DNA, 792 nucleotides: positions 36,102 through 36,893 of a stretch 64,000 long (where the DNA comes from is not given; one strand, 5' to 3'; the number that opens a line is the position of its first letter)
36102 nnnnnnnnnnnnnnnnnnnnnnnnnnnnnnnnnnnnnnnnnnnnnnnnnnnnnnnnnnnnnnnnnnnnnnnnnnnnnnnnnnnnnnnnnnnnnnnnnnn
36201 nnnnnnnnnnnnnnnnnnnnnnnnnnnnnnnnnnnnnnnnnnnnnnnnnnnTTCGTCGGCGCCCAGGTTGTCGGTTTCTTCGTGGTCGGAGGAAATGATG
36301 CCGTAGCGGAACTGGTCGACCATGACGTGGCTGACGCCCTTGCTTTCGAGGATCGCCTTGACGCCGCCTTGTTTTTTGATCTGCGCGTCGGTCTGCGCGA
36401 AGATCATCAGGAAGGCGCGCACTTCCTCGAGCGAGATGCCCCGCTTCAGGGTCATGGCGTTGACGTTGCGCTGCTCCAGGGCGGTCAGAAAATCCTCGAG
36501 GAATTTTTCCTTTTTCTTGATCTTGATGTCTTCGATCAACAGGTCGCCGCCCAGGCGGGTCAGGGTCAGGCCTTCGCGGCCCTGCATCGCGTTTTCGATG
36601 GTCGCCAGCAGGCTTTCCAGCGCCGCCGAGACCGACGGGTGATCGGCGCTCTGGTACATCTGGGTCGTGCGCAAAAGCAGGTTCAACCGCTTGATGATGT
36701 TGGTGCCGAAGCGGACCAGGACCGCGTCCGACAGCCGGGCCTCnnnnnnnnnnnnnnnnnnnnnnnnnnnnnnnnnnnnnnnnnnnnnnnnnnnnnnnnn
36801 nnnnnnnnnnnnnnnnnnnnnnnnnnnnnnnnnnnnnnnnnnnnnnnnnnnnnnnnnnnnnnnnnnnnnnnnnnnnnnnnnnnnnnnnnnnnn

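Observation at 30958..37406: Four-gene operon: giant HEAT-repeat protein, secreted TPR protein and two tandem paralogous membrane+beta-propeller proteins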

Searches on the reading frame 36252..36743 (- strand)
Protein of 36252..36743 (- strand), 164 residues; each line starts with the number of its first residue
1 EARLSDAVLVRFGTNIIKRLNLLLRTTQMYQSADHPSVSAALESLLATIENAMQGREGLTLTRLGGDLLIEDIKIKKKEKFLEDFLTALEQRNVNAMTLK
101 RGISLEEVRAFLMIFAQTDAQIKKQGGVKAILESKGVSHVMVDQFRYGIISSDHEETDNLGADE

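Call 79: search_solved_structures(query=A4, max_evalue=10)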
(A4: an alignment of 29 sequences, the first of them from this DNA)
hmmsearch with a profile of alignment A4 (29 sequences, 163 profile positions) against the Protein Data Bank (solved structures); distinct sequences matched with E-value up to 10: 4.
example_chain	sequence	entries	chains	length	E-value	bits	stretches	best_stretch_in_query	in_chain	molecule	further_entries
9l08_A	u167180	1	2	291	5.1e-06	29.5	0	91-132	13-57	Covalently Connected Cytochrome c555 trimer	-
4zv6_B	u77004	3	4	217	9.6e-05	25.3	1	70-107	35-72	Octarellin V.1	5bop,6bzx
3hje_A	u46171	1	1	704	0.11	15.4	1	72-119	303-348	704aa long hypothetical glycosyltransferase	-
4aez_B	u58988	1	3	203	0.76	12.7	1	75-102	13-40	MITOTIC SPINDLE CHECKPOINT COMPONENT MAD2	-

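Call 80: search_protein_families(library=pfam, alignment_id=A4, max_evalue=1)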
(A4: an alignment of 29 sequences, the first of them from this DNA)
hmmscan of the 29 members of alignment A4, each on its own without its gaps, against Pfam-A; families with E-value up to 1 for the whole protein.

A. member 1, seq(164 aa): 1 family
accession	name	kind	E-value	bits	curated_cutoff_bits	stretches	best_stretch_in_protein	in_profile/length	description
PF08671.16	SinI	-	0.083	13.1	31.4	1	102-113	16-27/28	Anti-repressor SinI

B. families by the number of members that match (of 29 scanned): 19 families
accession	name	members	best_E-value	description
PF08671.16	SinI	3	0.012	Anti-repressor SinI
PF17255.8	EbsA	1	0.018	EbsA-like protein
PF22381.2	Staph_reg_Sar_Rot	1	0.02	Transcriptional regulator SarA/Rot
PF17938.6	TetR_C_29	1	0.032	Tetracyclin repressor-like, C-terminal domain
PF12652.12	CotJB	1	0.075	CotJB protein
PF04031.18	Las1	1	0.11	Las1-like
PF13812.12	PPR_3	1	0.11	Pentatricopeptide repeat domain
PF16958.10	PRP9_N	1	0.12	Pre-mRNA-splicing factor PRP9 N-terminus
PF09668.16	Asp_protease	1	0.13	Aspartyl protease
PF06289.16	FlbD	1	0.13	Flagellar and Swarming motility proteins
PF06415.18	iPGM_N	1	0.14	BPG-independent PGAM N-terminus (iPGM_N)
PF20406.3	SAM_KSR1_N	1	0.14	Kinase suppressor RAS 1 N-terminal helical hairpin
PF14788.12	EF-hand_10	1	0.15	EF hand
PF16583.11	ZirS_C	1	0.16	Zinc-regulated secreted antivirulence protein C-terminal domain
PF14981.11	FAM165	1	0.18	FAM165 family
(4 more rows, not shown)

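Call 82: find_homologous_proteins(query=A4, max_evalue=0.00001)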
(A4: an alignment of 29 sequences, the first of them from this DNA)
Query A4 (29 sequences) (164 aa, profile of the alignment): 2 proteins with E <= 0.00001 among 4350 candidates.
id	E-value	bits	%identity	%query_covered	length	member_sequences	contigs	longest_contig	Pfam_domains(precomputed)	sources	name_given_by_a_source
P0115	2.0e-31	127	24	82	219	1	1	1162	-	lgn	-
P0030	4.2e-12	64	97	48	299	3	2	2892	-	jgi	-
